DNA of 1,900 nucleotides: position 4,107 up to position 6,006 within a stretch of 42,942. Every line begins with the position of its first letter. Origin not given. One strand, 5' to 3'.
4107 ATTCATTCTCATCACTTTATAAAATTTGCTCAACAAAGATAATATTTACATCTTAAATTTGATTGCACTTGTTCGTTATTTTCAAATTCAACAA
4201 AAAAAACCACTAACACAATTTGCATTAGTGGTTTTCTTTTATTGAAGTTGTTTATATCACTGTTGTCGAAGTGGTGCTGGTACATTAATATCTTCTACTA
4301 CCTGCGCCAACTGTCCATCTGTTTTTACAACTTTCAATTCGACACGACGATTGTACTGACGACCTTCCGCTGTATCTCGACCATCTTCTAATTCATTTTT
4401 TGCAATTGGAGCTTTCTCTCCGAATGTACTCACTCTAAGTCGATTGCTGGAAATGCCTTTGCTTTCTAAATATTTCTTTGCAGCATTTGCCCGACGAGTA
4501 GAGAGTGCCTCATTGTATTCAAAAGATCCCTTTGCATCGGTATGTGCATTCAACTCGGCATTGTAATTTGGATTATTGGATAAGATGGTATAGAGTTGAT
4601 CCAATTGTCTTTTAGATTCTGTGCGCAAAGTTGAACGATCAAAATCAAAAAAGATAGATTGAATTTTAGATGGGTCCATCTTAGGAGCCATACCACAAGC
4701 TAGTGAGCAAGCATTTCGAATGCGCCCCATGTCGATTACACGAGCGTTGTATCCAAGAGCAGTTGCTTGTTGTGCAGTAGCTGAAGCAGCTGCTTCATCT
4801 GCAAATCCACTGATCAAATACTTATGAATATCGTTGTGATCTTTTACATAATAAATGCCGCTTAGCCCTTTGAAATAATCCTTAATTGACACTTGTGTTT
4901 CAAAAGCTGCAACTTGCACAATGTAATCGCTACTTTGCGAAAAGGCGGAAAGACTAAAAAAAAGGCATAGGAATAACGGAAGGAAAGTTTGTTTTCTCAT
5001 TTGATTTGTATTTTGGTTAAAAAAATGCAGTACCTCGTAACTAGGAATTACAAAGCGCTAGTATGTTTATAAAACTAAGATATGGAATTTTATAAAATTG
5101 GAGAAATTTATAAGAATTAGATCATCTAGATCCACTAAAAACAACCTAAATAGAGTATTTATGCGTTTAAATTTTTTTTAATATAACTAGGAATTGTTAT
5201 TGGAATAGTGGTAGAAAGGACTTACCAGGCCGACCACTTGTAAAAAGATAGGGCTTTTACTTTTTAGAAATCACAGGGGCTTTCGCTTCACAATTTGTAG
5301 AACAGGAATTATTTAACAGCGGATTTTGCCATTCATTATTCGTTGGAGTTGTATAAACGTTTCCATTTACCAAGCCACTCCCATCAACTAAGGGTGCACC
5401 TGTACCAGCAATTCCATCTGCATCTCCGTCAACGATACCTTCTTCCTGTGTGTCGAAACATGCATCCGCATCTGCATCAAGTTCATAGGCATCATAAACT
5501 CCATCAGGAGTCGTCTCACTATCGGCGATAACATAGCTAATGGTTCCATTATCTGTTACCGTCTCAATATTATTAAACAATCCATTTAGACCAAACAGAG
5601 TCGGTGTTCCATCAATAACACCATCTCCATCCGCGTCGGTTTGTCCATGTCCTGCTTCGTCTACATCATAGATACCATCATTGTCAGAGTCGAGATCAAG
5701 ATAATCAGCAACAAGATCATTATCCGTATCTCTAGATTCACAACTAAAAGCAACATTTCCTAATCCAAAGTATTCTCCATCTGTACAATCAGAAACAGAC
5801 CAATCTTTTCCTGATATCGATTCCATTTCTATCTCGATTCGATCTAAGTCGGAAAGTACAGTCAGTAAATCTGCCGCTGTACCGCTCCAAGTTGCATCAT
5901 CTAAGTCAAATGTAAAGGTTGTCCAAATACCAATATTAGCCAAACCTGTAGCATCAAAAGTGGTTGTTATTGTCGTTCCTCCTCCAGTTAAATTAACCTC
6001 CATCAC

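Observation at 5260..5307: Identical short C-terminal tail on three otherwise different giant surface proteins: a candidate new sorting or attachment tag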

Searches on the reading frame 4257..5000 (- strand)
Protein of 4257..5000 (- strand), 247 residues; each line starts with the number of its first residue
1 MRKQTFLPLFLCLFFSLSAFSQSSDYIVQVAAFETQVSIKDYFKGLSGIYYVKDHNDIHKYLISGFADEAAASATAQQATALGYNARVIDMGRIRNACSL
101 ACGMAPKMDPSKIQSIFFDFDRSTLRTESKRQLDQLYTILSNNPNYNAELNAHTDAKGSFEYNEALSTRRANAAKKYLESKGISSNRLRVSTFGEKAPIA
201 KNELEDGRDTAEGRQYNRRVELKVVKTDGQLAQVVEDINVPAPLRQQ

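Call 13: search_protein_families(library=pfam, proteins=[window:4257-5000:-], max_evalue=0.001)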
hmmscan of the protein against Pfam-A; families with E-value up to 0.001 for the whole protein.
window:4257-5000:- (247 aa): 2 families
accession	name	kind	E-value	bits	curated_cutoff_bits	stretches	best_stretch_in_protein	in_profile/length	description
PF00691.25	OmpA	-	1.7e-20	73.6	27.2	1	117-209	1-95/98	OmpA family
PF05036.18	SPOR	-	0.00028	21.6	21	0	23-86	2-72/76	SPOR domain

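Call 70: find_encoding_contigs(protein=window:4257-5000:-, flank=10000, max_places=4)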
Protein window:4257-5000:- (247 aa): no gene with exactly this product is on record in the collection.

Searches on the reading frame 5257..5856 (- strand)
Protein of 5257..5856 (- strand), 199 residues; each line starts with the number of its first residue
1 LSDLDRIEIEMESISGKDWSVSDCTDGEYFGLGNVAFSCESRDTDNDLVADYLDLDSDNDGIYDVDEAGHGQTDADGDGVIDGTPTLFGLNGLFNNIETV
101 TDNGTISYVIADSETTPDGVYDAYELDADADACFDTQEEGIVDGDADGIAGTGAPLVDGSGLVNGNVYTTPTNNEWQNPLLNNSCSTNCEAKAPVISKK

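Call 9: search_protein_families(library=ncbifam, proteins=[window:5257-5856:-], max_evalue=10)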
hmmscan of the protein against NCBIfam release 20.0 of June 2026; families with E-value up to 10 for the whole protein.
window:5257-5856:- (199 aa): 1 family
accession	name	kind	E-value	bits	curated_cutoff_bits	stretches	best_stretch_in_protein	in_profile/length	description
NF053691.1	BamM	equivalog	1.6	7.6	315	1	41-103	264-324/376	BamM family beta-barrel-assembly machinery protein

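Call 10: search_protein_families(library=pfam, proteins=[window:5257-5856:-], max_evalue=10)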
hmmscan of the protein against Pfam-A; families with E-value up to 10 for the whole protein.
window:5257-5856:- (199 aa): 1 family
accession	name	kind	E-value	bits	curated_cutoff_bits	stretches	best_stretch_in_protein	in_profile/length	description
PF02412.23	TSP_3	-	1.4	9.2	25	3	39-54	12-26/36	Thrombospondin type 3 repeat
